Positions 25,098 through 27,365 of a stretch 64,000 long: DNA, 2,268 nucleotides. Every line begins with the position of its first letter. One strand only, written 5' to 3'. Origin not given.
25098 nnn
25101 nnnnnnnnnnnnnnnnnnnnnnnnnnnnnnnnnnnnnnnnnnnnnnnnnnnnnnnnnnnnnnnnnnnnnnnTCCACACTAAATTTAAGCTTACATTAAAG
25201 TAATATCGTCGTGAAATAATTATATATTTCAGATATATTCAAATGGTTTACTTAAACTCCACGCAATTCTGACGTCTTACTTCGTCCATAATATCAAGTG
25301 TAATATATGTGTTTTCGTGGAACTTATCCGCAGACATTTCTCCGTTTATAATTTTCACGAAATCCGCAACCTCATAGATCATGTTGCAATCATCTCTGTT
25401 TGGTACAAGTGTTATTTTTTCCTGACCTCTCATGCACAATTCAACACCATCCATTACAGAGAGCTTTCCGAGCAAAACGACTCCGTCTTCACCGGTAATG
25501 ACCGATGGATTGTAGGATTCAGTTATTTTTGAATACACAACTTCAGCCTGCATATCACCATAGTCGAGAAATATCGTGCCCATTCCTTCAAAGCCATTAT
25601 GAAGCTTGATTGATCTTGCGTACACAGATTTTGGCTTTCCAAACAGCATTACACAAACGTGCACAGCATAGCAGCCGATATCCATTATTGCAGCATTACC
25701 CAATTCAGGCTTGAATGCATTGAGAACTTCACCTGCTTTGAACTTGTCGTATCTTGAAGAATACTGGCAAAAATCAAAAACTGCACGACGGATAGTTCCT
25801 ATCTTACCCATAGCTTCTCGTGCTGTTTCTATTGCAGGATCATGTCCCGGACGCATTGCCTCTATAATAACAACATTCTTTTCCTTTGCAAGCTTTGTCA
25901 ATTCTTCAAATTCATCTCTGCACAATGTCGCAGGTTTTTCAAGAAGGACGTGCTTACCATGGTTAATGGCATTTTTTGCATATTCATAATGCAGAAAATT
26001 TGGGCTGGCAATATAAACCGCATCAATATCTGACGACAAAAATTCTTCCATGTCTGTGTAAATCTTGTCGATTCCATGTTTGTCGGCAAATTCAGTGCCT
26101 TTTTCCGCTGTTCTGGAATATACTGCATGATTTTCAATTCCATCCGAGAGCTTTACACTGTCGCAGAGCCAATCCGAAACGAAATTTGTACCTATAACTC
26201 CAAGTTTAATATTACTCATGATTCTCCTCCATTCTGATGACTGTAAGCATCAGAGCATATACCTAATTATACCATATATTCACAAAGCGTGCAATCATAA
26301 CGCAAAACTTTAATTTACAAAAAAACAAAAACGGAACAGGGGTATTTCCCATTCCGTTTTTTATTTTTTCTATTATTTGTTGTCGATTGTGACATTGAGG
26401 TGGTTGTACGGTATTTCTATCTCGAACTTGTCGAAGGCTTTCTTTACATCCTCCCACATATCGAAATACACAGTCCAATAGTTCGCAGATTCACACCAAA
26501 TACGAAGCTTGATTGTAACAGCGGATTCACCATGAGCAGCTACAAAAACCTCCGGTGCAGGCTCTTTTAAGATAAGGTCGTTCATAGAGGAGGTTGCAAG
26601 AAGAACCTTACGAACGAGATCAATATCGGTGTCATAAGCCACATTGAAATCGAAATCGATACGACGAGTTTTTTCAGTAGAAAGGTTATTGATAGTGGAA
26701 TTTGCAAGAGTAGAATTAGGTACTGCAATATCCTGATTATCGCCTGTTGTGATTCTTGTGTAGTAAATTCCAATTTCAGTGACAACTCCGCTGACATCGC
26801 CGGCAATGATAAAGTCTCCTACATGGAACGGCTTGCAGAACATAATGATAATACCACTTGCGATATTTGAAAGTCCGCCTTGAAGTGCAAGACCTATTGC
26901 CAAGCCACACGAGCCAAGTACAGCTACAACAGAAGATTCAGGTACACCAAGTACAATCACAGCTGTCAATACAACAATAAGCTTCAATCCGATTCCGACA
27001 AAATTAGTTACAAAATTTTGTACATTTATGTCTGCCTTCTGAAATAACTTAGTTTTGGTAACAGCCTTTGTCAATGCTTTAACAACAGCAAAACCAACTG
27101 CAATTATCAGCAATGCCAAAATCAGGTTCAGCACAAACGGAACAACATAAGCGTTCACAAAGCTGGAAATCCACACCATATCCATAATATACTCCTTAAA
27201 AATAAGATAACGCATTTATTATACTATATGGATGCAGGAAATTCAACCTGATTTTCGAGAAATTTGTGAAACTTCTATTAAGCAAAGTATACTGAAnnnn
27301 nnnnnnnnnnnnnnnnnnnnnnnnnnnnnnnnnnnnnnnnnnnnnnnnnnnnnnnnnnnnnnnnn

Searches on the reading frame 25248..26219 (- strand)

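Call 62: search_protein_families(library=pfam, proteins=[window:25248-26219:-], max_evalue=0.0001)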
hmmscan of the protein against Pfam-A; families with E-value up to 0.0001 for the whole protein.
window:25248-26219:- (323 aa): 2 families
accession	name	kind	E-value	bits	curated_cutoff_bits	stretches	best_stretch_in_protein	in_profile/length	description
PF01408.29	GFO_IDH_MocA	-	4.9e-23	82.5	24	1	4-119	1-117/120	Oxidoreductase family, NAD-binding Rossmann fold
PF22725.1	GFO_IDH_MocA_C3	-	3.3e-10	40.5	27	1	137-247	10-122/124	GFO/IDH/MocA C-terminal domain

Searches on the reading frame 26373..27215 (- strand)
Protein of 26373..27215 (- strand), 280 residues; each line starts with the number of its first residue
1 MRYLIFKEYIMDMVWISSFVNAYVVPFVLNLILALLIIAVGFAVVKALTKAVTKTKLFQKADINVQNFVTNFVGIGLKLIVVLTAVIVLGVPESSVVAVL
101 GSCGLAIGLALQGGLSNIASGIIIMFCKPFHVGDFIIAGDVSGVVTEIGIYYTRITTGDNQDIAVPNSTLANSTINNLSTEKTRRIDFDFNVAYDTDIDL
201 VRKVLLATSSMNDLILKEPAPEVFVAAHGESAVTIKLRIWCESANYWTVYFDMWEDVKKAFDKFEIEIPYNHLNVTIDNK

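Call 62: search_protein_families(library=pfam, proteins=[window:26373-27215:-], max_evalue=0.0001)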
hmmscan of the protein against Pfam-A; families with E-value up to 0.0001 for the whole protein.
window:26373-27215:- (280 aa): 2 families
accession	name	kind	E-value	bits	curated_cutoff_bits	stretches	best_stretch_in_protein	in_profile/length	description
PF00924.24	MS_channel_2nd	-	6.9e-21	74.6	20.2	1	115-179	3-67/68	Mechanosensitive ion channel, beta-domain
PF21082.3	MS_channel_3rd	-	3.2e-15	56.8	21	1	186-268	1-88/88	Mechanosensitive ion channel MscS, C-terminal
